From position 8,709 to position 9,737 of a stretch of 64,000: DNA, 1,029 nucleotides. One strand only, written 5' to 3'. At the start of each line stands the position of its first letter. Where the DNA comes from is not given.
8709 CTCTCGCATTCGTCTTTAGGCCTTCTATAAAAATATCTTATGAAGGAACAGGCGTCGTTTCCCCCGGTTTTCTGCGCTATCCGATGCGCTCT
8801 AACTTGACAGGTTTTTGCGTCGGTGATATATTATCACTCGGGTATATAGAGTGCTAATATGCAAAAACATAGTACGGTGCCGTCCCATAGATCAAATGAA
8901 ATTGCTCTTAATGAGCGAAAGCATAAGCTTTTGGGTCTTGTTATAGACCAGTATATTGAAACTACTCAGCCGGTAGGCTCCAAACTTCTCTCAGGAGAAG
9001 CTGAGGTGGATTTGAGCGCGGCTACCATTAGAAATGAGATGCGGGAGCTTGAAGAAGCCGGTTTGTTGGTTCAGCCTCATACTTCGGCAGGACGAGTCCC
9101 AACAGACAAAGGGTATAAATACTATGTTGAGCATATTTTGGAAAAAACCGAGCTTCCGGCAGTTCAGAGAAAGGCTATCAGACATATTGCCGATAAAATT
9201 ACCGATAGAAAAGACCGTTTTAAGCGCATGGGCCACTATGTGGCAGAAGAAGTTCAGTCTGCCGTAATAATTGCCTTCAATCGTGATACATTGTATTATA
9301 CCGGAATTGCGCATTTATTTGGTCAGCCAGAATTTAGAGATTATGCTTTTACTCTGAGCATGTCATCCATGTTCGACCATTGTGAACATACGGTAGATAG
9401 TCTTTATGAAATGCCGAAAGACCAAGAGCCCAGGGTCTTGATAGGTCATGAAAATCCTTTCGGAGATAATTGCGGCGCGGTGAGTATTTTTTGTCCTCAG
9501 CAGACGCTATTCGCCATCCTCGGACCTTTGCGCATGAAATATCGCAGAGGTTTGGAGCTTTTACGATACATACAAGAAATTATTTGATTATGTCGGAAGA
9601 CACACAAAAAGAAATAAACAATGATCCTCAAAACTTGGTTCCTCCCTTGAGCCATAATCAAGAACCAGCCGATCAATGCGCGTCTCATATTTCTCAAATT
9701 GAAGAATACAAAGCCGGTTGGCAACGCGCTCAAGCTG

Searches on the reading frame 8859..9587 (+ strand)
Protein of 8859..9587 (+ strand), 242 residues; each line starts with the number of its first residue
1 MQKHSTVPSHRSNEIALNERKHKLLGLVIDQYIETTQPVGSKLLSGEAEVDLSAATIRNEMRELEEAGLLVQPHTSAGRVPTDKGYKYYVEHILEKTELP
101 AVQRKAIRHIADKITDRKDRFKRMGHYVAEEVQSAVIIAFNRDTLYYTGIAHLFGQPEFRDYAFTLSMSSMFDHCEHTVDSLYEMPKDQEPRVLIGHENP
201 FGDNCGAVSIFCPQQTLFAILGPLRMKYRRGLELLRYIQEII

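Call 9: search_protein_families(library=pfam, proteins=[window:8859-9587:+], max_evalue=0.01)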
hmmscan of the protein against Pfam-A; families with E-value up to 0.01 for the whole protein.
window:8859-9587:+ (242 aa): 2 families
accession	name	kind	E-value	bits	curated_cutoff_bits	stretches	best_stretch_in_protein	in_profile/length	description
PF01628.27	HrcA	-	2.2e-09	38.1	22.2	1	105-230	85-213/215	HrcA protein C terminal domain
PF08461.16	HTH_12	-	0.00029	21.1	21.4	1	34-87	9-64/66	Ribonuclease R winged-helix domain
